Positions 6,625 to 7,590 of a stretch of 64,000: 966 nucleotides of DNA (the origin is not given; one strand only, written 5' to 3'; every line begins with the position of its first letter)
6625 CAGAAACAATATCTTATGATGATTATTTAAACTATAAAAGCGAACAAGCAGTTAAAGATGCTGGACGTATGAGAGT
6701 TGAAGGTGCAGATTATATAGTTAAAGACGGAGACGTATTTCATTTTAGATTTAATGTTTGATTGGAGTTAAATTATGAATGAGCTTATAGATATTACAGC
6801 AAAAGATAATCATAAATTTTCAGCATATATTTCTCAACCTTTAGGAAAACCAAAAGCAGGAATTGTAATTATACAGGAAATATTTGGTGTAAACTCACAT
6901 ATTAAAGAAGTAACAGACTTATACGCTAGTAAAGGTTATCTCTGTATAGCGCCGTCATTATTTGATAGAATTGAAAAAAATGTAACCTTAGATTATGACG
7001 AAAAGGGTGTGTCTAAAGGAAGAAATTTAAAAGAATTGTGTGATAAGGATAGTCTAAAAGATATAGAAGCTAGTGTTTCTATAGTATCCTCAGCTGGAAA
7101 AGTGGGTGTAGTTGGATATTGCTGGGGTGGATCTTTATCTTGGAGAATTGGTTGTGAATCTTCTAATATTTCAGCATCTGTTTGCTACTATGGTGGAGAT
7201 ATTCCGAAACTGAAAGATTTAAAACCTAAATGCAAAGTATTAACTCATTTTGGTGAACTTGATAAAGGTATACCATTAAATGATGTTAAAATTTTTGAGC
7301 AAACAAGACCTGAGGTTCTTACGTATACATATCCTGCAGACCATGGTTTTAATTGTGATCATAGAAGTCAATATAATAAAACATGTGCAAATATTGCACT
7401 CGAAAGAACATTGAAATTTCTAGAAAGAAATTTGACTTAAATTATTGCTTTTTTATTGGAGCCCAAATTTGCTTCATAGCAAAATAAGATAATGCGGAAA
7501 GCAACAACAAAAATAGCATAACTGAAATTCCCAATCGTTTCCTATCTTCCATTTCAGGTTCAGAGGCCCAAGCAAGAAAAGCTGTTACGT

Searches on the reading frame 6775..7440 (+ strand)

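Call 61: search_protein_families(library=pfam, proteins=[window:6775-7440:+], max_evalue=0.0001)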
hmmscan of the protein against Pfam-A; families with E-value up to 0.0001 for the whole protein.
window:6775-7440:+ (221 aa): 1 family
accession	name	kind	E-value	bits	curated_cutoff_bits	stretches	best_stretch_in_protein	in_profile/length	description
PF01738.24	DLH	-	1.9e-35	122.8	21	1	15-218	1-215/217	Dienelactone hydrolase family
